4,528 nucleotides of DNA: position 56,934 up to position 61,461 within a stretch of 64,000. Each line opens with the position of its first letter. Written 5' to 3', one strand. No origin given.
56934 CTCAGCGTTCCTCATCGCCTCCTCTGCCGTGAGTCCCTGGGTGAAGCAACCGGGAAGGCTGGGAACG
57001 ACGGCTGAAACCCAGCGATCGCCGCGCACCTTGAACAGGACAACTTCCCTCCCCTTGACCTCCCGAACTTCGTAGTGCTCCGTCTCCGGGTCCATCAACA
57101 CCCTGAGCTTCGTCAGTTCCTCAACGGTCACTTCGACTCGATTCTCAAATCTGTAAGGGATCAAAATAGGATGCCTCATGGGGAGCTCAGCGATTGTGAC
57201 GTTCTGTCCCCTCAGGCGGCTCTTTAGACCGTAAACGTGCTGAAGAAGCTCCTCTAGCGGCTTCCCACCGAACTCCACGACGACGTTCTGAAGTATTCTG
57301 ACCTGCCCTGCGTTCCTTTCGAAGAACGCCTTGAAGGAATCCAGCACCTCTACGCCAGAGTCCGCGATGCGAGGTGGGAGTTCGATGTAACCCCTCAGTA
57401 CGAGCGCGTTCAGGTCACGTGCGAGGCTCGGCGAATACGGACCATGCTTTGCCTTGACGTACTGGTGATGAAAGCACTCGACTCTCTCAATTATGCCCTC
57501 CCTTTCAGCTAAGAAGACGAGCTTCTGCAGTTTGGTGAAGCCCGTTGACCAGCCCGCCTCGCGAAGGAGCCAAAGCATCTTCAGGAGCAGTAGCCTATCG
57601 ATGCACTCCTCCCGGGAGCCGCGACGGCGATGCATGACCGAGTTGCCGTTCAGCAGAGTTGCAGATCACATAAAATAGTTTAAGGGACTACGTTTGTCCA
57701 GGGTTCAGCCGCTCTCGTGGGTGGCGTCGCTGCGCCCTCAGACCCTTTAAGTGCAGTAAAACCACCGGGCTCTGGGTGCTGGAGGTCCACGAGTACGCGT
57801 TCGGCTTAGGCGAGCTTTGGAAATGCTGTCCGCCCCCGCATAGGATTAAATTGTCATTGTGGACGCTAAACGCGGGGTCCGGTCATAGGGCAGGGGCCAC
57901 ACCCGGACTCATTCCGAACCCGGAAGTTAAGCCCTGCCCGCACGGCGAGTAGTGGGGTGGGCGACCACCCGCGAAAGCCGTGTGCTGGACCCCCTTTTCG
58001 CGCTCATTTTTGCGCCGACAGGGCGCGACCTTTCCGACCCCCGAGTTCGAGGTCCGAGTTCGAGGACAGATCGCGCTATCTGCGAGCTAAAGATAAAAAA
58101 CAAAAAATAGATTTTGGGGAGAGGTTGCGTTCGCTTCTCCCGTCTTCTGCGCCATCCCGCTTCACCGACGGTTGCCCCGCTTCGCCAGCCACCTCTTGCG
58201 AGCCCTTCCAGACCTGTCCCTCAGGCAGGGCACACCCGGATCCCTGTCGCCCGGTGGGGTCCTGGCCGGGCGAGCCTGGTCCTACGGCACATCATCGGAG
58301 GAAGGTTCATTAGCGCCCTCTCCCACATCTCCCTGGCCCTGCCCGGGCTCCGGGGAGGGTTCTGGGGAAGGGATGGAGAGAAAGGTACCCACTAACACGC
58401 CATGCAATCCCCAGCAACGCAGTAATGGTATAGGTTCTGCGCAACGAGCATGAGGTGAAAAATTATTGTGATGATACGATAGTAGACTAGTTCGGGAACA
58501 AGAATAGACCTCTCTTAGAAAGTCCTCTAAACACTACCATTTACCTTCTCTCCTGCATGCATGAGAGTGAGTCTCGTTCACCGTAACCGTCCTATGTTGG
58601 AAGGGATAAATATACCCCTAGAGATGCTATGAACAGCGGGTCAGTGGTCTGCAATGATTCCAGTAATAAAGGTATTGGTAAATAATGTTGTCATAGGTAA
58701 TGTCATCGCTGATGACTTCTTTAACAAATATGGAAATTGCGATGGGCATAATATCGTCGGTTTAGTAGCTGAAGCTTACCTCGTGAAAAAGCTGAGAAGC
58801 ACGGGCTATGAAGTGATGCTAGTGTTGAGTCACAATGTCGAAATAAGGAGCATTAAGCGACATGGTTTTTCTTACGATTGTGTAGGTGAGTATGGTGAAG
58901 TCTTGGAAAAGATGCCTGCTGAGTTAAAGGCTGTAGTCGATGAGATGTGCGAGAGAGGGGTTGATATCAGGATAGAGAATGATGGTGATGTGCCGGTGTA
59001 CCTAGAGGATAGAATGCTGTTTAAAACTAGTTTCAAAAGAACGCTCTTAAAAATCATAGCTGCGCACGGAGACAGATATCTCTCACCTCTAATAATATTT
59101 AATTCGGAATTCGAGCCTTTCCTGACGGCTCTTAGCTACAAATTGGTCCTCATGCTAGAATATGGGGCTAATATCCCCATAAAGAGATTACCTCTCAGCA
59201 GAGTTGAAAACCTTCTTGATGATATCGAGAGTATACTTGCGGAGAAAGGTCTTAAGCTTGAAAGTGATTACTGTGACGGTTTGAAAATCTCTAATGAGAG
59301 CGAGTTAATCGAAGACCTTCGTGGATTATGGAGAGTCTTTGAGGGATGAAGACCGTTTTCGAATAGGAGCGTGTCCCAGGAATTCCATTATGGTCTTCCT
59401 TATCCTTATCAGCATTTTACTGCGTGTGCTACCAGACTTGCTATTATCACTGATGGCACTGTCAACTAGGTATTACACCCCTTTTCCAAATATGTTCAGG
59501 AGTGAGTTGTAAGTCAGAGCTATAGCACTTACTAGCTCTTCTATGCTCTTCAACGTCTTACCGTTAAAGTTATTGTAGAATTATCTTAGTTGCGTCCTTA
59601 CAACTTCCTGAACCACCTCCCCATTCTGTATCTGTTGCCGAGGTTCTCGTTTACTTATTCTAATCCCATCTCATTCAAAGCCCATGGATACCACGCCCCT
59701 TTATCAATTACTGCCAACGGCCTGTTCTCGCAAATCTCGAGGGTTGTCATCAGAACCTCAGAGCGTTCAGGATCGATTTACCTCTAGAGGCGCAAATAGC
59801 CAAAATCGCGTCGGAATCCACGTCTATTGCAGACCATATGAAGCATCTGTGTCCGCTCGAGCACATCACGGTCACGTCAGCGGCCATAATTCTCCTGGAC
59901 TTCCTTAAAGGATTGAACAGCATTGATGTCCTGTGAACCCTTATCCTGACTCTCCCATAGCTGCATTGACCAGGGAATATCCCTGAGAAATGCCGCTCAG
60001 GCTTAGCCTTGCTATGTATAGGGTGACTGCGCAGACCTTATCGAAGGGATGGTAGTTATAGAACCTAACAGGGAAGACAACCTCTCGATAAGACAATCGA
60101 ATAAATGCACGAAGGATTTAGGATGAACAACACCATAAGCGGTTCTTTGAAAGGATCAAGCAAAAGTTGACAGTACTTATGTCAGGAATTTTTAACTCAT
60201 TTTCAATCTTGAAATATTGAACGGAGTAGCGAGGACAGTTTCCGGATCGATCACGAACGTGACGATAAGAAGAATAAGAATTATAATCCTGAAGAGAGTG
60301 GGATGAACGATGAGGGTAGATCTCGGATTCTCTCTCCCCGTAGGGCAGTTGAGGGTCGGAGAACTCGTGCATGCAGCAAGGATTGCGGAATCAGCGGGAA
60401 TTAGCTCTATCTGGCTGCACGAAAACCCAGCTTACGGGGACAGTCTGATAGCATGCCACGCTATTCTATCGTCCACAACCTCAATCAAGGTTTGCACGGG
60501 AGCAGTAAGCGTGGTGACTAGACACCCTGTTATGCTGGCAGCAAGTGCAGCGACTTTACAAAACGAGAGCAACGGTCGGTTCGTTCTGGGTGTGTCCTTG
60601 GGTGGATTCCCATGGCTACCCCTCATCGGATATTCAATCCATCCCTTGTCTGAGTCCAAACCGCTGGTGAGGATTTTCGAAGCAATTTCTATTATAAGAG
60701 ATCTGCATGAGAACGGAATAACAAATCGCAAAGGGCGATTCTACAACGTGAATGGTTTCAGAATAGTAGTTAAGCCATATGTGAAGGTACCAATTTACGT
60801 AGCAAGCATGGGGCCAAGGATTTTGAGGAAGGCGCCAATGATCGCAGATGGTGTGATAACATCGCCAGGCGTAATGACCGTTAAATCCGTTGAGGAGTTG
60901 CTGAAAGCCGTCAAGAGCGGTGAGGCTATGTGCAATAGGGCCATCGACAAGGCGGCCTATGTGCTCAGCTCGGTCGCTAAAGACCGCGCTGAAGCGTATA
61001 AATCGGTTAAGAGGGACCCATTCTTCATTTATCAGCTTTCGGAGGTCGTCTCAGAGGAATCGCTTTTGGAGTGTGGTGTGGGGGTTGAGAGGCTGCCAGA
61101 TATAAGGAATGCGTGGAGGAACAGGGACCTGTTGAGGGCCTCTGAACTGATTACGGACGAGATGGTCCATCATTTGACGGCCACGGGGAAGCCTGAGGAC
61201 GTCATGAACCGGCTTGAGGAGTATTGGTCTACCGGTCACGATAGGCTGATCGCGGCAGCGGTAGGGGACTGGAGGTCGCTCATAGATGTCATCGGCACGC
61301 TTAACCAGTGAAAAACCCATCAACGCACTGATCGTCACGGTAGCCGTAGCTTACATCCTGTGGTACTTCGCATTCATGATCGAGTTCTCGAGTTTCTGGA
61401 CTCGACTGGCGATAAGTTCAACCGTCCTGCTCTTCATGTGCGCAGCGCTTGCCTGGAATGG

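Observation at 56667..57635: HicA toxin paired with a Panacea(DUF4065)-HicB fusion antitoxin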

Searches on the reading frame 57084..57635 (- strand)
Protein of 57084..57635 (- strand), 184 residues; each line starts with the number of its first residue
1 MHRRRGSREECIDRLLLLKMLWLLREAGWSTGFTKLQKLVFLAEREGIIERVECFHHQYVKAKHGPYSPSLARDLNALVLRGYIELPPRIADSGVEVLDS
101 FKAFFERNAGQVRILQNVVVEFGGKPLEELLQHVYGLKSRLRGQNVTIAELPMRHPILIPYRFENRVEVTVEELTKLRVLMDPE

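Call 29: search_protein_representatives(alignment_id=A4)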
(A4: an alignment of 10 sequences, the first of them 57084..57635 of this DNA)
Query: 10 sequences, 194 profile positions. Proteins with E-value up to 0.001 (for the whole library): 710; up to 1e-10: 137; up to 1e-30: 5. The best 150 are listed.
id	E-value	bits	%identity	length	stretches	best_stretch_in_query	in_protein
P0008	3.5e-91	320.9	-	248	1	1-194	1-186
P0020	3.0e-36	141.7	-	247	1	1-194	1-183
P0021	1.4e-33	132.9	-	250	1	2-194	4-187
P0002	3.6e-33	131.7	-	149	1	105-194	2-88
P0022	1.1e-32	130.1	-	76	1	1-70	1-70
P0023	4.9e-28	114.9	-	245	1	6-194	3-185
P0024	1.2e-26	110.3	-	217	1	1-193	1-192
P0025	2.9e-26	109.1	-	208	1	1-193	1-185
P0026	1.8e-25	106.5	-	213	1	2-193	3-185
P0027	1.1e-24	104.0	-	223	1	2-178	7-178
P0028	1.8e-23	100.0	-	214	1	1-193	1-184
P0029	6.9e-23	98.1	-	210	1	2-192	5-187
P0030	1.1e-22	97.4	-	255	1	1-193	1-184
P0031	1.3e-22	97.2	-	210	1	1-191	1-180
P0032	3.8e-22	95.7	-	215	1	2-192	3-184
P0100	2.4e-13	67.0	-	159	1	7-144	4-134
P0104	4.4e-13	66.1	-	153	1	1-147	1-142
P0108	6.0e-13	65.7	-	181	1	9-157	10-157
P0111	8.9e-13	65.1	-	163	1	6-143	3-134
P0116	1.5e-12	64.3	-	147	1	3-149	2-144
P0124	3.6e-12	63.2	-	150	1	1-152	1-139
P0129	5.3e-12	62.6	-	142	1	23-143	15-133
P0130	5.4e-12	62.6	-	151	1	18-156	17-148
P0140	1.6e-11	61.0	-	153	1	23-143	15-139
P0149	7.5e-11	58.8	-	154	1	19-144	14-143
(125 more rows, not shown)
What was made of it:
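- On Panacea / PanA (PF13274, DUF4065, SocA-like): The N-terminal profile retrieves 710 proteins (call 29).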

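Call 43: find_encoding_contigs(protein=P0024, flank=3000, max_places=3)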
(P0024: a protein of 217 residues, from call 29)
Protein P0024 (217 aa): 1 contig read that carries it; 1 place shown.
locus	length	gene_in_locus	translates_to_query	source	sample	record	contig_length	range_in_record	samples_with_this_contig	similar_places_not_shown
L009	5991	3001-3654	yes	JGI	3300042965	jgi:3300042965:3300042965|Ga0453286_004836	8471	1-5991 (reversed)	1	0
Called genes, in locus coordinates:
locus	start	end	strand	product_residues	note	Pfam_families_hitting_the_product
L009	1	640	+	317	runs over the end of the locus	PF00730:HhH-GPD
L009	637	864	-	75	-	-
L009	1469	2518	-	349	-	PF04055:Radical_SAM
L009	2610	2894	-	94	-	-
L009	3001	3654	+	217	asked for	-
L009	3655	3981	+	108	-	-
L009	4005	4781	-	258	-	PF16795:Phage_integr_3 (weak), PF00589:Phage_integrase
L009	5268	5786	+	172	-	-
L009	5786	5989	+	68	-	?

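Call 44: find_encoding_contigs(protein=P0020, flank=3000, max_places=3)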
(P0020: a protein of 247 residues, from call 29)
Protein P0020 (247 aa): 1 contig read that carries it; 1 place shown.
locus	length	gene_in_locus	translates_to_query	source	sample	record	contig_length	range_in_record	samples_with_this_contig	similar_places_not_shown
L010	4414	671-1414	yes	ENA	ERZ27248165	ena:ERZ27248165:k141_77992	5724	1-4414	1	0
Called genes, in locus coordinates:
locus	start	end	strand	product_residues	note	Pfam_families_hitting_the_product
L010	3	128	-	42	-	?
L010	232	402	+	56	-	PF04014:MazE_antitoxin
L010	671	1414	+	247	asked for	PF15919:HicB_lk_antitox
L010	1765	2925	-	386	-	PF01022:HTH_5 (weak), PF13412:HTH_24 (weak), PF25213:HVO_A0261_N (weak)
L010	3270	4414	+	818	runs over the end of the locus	?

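Call 64: search_protein_families(library=pfam, proteins=[P0020, P0021, P0023, P0024, P0025, P0026, P0027, P0028, P0029, P0031], max_evalue=0.1)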
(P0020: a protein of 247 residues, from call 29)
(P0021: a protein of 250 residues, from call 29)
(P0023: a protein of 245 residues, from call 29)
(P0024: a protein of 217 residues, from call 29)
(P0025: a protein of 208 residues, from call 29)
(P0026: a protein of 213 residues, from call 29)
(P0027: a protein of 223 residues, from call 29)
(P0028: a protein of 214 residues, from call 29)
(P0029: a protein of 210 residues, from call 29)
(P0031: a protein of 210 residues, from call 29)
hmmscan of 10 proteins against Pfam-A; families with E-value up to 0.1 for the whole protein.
P0020 (247 aa): 2 families
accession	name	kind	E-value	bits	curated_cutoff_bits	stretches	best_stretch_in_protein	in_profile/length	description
PF15919.11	HicB_lk_antitox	-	1.9e-08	34.9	27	1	201-245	6-50/123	HicB_like antitoxin of bacterial toxin-antitoxin system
PF13274.11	SocA_Panacea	-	0.002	19.5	25.7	1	50-136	21-109/113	Antitoxin SocA-like, Panacea domain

P0021 (250 aa): 9 families
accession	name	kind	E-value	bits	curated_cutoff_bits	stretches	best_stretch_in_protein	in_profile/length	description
PF14947.12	HTH_45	-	0.00055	20.3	25.5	1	75-105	40-70/77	Winged helix-turn-helix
PF15919.11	HicB_lk_antitox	-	0.00068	20.2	27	1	214-243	15-44/123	HicB_like antitoxin of bacterial toxin-antitoxin system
PF25213.1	HVO_A0261_N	-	0.0013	19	35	1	75-106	45-76/86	HVO_A0261 N-terminal domain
PF21715.3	CggR_N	-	0.0049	17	30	1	69-105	32-68/71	CggR N-terminal DNA binding domain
PF21748.3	UPF0150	-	0.0057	17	27.3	1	211-243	20-52/64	UPF0150-like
PF06969.22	HemN_C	-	0.022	15.2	24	0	68-99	35-66/67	HemN C-terminal domain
PF01090.25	Ribosomal_S19e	-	0.03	14.5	29.4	1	75-106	100-132/137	Ribosomal protein S19e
PF14338.12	Mrr_N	-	0.066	13.8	29.5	0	75-101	58-85/87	Mrr N-terminal domain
PF13274.11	SocA_Panacea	-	0.089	14.1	25.7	0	36-133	1-102/113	Antitoxin SocA-like, Panacea domain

P0023 (245 aa): 2 families
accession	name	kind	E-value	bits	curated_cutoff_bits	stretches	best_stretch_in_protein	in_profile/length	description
PF15919.11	HicB_lk_antitox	-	0.00024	21.7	27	1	204-244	7-47/123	HicB_like antitoxin of bacterial toxin-antitoxin system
PF13274.11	SocA_Panacea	-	0.0082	17.5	25.7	1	31-135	1-108/113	Antitoxin SocA-like, Panacea domain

P0024 (217 aa): 1 family
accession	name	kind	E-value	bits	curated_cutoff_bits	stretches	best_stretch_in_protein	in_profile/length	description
PF13274.11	SocA_Panacea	-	0.0088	17.4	25.7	1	33-140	1-107/113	Antitoxin SocA-like, Panacea domain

P0025 (208 aa): 2 families
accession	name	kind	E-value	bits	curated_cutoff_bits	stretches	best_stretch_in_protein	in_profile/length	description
PF13274.11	SocA_Panacea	-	0.0014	19.9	25.7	1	34-137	1-109/113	Antitoxin SocA-like, Panacea domain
PF11836.14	Phage_TAC_11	-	0.048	14.2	27.8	0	44-84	20-60/96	Phage tail tube protein, GTA-gp10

P0026 (213 aa): 0 families

P0027 (223 aa): 2 families
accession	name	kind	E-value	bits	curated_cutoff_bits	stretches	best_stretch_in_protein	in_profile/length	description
PF14947.12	HTH_45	-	0.0027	18.1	25.5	1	78-113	40-73/77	Winged helix-turn-helix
PF21715.3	CggR_N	-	0.0082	16.3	30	1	74-113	34-71/71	CggR N-terminal DNA binding domain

P0028 (214 aa): 0 families

P0029 (210 aa): 0 families

P0031 (210 aa): 0 families

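Call 66: search_protein_families(library=pfam, proteins=[P0100, P0104, P0108, P0111, P0116, P0124, P0129, P0130, P0140, P0149], max_evalue=0.01)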
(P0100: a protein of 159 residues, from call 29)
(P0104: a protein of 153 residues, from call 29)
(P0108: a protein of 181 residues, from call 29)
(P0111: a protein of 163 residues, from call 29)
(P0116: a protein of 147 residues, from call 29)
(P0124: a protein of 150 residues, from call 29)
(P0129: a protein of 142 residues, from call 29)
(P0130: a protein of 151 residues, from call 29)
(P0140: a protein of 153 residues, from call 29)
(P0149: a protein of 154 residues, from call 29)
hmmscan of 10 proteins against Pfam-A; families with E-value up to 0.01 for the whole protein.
P0100 (159 aa): 3 families
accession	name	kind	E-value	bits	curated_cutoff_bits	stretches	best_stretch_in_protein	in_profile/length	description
PF13274.11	SocA_Panacea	-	2.3e-06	28.9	25.7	1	40-132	14-107/113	Antitoxin SocA-like, Panacea domain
PF14947.12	HTH_45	-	9.8e-05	22.7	25.5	1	67-100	40-71/77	Winged helix-turn-helix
PF14277.12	DUF4364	-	0.001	19.3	26.9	1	65-126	38-99/162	Domain of unknown function (DUF4364)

P0104 (153 aa): 0 families

P0108 (181 aa): 1 family
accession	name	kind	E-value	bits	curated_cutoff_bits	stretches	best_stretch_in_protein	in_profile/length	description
PF13274.11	SocA_Panacea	-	5.5e-06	27.7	25.7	1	35-139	2-108/113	Antitoxin SocA-like, Panacea domain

P0111 (163 aa): 1 family
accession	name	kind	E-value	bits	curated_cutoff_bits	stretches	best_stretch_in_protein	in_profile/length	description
PF13274.11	SocA_Panacea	-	7.5e-06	27.3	25.7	1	29-141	1-99/113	Antitoxin SocA-like, Panacea domain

P0116 (147 aa): 1 family
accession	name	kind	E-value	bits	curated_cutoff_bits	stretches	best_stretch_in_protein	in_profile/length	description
PF13274.11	SocA_Panacea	-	0.0065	17.8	25.7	0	33-134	1-104/113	Antitoxin SocA-like, Panacea domain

P0124 (150 aa): 3 families
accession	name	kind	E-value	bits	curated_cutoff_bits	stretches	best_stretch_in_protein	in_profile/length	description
PF13274.11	SocA_Panacea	-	1.2e-06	29.8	25.7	1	31-131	2-108/113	Antitoxin SocA-like, Panacea domain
PF14277.12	DUF4364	-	0.0021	18.3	26.9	1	64-119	36-94/162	Domain of unknown function (DUF4364)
PF14947.12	HTH_45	-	0.0037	17.7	25.5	1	65-98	37-69/77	Winged helix-turn-helix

P0129 (142 aa): 2 families
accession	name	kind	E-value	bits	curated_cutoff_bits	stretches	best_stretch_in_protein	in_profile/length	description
PF13274.11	SocA_Panacea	-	5.1e-07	31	25.7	1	26-134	1-109/113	Antitoxin SocA-like, Panacea domain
PF14277.12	DUF4364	-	2.3e-05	24.7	26.9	1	60-121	36-94/162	Domain of unknown function (DUF4364)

P0130 (151 aa): 5 families
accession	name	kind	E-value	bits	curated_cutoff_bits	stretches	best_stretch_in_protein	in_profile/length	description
PF13274.11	SocA_Panacea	-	6.1e-07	30.8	25.7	1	33-138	2-111/113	Antitoxin SocA-like, Panacea domain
PF14277.12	DUF4364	-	3.9e-06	27.2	26.9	1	68-123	36-94/162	Domain of unknown function (DUF4364)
PF14947.12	HTH_45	-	0.00034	21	25.5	1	70-104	38-71/77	Winged helix-turn-helix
PF20288.3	MC2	-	0.0029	17.9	26.9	1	67-134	66-136/145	ABC-three component (ABC-3C) system Middle Component 2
PF04458.17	DUF505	-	0.0042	16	28.7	1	72-122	37-87/622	Protein of unknown function (DUF505)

P0140 (153 aa): 3 families
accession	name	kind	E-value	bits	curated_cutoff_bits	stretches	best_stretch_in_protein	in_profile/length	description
PF03551.20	PadR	-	0.0019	18.6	27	1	65-100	38-74/75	Transcriptional regulator PadR-like family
PF12668.12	DUF3791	-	0.002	18.5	25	0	121-151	18-48/60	Protein of unknown function (DUF3791)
PF18353.6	PG_isomerase_N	-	0.0033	18.3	25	1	28-145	4-110/112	Phosphoglucose isomerase N-terminal domain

P0149 (154 aa): 3 families
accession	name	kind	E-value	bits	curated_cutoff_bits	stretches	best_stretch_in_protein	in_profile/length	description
PF13274.11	SocA_Panacea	-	3.6e-05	25.1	25.7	1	32-142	2-108/113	Antitoxin SocA-like, Panacea domain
PF03551.20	PadR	-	0.00025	21.4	27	1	68-101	34-67/75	Transcriptional regulator PadR-like family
PF22194.2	F-93_WHD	-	0.001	19.5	28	1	66-102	30-61/62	F-93, winged-helix domain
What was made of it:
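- On Panacea / PanA (PF13274, DUF4065, SocA-like): Six proteins pass the cut-off at 27.3-31 bits (call 66).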

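Call 69: search_protein_families(library=pfam, proteins=[L009:3655-3981:+], max_evalue=0.01)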
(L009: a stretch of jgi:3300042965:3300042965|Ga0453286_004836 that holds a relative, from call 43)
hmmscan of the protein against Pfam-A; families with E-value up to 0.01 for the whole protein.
L009:3655-3981:+ (108 aa): 1 family
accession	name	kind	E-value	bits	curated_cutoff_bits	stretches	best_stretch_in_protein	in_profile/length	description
PF05016.21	ParE_toxin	-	4.6e-05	24.4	23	1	6-68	3-72/89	ParE toxin of type II toxin-antitoxin system, parDE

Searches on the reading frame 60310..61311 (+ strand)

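Call 69: search_protein_families(library=pfam, proteins=[window:60310-61311:+], max_evalue=0.01)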
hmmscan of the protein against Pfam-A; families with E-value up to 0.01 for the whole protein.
window:60310-61311:+ (333 aa): 1 family
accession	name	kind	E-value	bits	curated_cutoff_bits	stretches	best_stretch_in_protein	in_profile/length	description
PF00296.26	Bac_luciferase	-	3.5e-42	145.3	27.9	1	15-311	21-313/314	Luciferase-like monooxygenase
